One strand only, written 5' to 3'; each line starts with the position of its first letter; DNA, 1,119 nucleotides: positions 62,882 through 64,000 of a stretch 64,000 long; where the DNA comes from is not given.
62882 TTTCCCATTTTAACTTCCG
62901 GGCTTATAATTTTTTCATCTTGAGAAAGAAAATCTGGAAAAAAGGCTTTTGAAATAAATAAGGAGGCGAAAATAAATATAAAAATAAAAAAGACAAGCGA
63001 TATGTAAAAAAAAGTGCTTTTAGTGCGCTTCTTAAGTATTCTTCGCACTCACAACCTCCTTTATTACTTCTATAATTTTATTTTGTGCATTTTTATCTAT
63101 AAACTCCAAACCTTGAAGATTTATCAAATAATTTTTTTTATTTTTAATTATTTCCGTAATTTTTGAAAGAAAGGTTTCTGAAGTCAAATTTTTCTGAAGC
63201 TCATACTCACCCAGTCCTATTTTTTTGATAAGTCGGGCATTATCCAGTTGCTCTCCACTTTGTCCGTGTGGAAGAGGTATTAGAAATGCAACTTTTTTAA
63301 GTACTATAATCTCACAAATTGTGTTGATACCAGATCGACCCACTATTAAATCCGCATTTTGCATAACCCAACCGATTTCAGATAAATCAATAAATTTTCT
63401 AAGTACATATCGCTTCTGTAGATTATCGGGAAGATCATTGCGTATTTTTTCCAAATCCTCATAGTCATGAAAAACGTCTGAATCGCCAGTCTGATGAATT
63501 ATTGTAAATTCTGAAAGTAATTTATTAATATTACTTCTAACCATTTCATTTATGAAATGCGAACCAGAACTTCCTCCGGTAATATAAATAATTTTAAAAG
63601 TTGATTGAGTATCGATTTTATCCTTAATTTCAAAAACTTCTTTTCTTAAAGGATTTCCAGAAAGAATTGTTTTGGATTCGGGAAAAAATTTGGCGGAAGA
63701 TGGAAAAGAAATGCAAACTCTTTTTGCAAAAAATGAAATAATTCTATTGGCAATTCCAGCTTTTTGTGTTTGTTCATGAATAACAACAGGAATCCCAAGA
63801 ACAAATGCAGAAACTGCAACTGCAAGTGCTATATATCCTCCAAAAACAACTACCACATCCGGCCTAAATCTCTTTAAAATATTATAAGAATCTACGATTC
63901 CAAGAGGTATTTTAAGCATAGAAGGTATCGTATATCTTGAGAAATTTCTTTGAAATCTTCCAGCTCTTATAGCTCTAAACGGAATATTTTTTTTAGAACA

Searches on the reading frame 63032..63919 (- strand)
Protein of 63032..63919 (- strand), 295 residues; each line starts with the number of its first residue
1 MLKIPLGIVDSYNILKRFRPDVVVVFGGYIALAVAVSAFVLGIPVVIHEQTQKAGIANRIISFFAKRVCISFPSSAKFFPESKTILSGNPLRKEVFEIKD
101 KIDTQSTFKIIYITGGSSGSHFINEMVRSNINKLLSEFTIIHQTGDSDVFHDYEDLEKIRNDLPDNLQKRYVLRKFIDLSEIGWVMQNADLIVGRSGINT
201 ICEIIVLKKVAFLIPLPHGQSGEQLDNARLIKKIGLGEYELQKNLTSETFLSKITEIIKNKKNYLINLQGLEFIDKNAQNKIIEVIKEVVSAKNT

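Call 4: search_protein_families(library=pfam, proteins=[window:63032-63919:-], max_evalue=0.01)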
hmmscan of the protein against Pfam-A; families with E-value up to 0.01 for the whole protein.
window:63032-63919:- (295 aa): 4 families
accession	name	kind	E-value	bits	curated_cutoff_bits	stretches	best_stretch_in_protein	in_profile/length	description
PF04101.22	Glyco_tran_28_C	-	1.2e-24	87.6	22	1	110-264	1-147/166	Glycosyltransferase family 28 C-terminal domain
PF03033.26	Glyco_transf_28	-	6.1e-14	52.7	26.2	1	6-69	75-138/139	Glycosyltransferase family 28 N-terminal domain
PF02350.25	Epimerase_2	-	0.00011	21.7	30.6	0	11-46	59-95/347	UDP-N-acetylglucosamine 2-epimerase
PF17822.6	ARMH2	-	0.0013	18.8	25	1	46-137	21-110/229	Armadillo-like helical domain-containing protein 2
